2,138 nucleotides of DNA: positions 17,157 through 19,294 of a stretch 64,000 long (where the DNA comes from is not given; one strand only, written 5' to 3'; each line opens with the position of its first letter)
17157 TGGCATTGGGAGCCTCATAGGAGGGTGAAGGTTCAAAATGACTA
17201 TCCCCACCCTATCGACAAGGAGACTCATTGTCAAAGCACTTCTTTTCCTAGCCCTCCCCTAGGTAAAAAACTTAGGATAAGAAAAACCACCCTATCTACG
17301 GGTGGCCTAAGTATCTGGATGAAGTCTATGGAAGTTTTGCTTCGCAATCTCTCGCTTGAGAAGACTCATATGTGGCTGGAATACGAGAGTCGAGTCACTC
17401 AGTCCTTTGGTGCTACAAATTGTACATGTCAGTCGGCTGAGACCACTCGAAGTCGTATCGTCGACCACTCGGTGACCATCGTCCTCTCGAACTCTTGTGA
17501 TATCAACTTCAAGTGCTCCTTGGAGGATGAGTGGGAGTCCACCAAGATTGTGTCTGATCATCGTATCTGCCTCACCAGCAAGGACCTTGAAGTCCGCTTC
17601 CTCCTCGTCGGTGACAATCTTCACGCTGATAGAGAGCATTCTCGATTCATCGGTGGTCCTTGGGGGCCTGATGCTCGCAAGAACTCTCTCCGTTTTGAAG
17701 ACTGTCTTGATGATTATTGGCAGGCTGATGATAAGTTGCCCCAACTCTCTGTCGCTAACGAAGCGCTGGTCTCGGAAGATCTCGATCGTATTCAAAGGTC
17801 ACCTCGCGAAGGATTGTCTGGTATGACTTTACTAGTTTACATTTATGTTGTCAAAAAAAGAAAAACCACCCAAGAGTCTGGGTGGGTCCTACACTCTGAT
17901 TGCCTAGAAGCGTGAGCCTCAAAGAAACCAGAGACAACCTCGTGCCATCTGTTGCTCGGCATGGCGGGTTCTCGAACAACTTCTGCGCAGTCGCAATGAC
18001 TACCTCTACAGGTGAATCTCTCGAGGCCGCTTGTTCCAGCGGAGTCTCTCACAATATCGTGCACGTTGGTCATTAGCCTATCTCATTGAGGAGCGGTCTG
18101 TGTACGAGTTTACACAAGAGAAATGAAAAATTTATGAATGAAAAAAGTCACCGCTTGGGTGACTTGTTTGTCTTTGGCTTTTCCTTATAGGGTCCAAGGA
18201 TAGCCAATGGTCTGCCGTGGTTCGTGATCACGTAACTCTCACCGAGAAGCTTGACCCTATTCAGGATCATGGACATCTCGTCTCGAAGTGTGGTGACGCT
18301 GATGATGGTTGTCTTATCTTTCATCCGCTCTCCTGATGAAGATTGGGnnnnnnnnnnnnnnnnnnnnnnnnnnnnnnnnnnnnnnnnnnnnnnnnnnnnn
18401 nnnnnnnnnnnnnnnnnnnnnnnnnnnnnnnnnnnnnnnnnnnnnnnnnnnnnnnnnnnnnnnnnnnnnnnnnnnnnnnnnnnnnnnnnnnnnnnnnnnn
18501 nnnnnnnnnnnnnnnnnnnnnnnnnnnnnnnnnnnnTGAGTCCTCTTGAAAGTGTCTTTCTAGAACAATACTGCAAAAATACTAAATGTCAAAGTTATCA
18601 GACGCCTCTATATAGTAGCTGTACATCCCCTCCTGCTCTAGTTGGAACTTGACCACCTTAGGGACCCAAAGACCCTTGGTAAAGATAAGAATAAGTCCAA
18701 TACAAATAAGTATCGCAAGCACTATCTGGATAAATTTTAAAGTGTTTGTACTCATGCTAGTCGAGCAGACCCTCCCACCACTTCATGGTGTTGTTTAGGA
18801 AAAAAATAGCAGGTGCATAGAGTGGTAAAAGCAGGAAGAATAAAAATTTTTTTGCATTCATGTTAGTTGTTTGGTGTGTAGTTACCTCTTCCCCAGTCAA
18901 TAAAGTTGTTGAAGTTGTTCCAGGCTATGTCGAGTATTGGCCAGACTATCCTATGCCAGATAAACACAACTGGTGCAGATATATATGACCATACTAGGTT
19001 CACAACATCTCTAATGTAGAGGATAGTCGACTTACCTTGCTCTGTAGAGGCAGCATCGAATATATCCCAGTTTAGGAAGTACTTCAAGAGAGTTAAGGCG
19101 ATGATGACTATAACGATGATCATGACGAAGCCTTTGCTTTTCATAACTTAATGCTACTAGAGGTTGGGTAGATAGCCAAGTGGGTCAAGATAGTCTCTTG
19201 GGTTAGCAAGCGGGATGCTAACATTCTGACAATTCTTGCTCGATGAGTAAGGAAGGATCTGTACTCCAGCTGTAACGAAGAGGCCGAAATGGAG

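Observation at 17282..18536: Tandem array of three paralogous small Cys/His-domain proteins (P1-P3), each with its own promoter and terminator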

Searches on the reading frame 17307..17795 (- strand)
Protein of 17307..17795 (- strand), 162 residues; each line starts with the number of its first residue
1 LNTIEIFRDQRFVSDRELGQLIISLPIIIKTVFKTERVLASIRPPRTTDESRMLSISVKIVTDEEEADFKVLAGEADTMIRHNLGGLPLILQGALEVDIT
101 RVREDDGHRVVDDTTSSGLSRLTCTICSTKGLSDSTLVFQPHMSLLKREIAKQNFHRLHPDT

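Call 5: search_protein_families(library=pfam, proteins=[window:17307-17795:-], max_evalue=1)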
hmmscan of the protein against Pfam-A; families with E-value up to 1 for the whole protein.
window:17307-17795:- (162 aa): 1 family
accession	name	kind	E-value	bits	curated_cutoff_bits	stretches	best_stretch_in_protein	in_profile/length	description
PF12226.14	Astro_capsid_p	-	0.19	11.3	25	1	2-78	176-252/363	Turkey astrovirus capsid protein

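Call 6: search_protein_families(library=ncbifam, proteins=[window:17307-17795:-], max_evalue=1)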
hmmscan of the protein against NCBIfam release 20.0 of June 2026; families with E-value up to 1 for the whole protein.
window:17307-17795:- (162 aa): 0 families

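Call 97: predict_structure(alignment_id=A5)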
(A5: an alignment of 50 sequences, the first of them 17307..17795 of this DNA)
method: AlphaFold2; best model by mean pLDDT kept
length: 162 residues; sequences in the alignment: 50
mean_pLDDT: 58.5   pTM: 0.44
mean pLDDT of the five models: 58.5, 56.6, 56.2, 56.1, 54.7
residues with pLDDT >= 90: 52; 70-90: 5; 50-70: 21; < 50: 84
segments of 3 or more residues with pLDDT < 50: 1-39, 50-55, 64-99
pLDDT, mean of each block of 10 residues (from residue 1): 26 30 34 42 52 50 45 34 28 39 73 97 96 95 96 94 80
secondary structure, 60 per line:
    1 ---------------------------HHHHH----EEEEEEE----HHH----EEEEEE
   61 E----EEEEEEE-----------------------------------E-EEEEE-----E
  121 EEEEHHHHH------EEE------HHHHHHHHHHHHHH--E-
elements in order: H28-32 E37-43 E55-61 E66-72 E110-114 E120-124 H125-129 E136-138 H145-158

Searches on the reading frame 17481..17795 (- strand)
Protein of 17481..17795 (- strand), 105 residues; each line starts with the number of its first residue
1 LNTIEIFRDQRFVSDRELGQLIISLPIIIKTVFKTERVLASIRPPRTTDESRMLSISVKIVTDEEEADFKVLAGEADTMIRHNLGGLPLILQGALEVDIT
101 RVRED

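Call 84: find_homologous_proteins(query=window:17481-17795:-, max_evalue=0.01)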
Query window:17481-17795:- (105 aa): 1 proteins with E <= 0.01 among 20 candidates.
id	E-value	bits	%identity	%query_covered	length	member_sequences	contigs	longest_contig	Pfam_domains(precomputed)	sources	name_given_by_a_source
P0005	1.8e-56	206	98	100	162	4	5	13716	-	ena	-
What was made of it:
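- Checked: Its first 105 residues have no detectable homologue outside near-identical strains (call 84).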

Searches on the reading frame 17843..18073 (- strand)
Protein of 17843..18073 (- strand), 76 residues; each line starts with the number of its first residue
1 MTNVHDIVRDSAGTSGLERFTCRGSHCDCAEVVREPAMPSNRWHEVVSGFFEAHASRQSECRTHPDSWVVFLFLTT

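Call 5: search_protein_families(library=pfam, proteins=[window:17843-18073:-], max_evalue=1)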
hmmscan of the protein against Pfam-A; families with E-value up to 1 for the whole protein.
window:17843-18073:- (76 aa): 1 family
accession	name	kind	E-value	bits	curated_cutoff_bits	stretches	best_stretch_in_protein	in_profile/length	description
PF03811.18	Zn_ribbon_InsA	-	0.023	14.9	26.1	1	6-24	15-33/35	InsA N-terminal domain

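Call 6: search_protein_families(library=ncbifam, proteins=[window:17843-18073:-], max_evalue=1)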
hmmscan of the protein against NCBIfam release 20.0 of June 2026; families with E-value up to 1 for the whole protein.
window:17843-18073:- (76 aa): 0 families

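Call 15: list_cluster_members(proteins=[P0001, window:17843-18073:-, window:17307-17795:-, window:18148-18324:-, window:17319-17915:+, window:16818-17234:-])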
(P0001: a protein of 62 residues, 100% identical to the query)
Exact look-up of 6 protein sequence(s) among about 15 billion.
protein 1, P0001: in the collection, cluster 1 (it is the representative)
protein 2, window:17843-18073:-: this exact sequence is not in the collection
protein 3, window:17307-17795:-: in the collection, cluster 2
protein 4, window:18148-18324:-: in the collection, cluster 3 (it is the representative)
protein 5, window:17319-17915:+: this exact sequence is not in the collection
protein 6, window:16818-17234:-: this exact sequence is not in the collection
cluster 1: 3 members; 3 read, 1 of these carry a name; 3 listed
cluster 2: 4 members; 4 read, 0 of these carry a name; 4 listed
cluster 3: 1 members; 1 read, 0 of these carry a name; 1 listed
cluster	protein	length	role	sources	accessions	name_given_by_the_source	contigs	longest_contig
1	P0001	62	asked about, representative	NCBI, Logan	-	-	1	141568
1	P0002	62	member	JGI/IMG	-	hypothetical protein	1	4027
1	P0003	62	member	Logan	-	-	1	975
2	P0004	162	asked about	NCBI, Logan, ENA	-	-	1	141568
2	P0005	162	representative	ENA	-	-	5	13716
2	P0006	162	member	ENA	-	-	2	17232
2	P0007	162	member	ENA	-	-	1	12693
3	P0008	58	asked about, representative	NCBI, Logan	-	-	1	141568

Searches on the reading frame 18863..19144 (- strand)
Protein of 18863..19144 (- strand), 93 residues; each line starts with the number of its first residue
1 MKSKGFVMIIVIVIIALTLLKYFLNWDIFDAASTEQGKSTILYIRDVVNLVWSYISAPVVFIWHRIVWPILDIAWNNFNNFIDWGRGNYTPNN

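Call 101: search_protein_families(library=pfam, proteins=[window:18863-19144:-], max_evalue=0.1)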
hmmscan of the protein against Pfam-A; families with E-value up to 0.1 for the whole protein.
window:18863-19144:- (93 aa): 2 families
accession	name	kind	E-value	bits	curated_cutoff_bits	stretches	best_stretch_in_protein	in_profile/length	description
PF07860.16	CCD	-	0.044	14.3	25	1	51-71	29-49/130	WisP family C-Terminal Region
PF08475.15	Baculo_VP91_N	-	0.056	13.6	24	1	8-82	2-79/192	Viral capsid protein 91 N-terminal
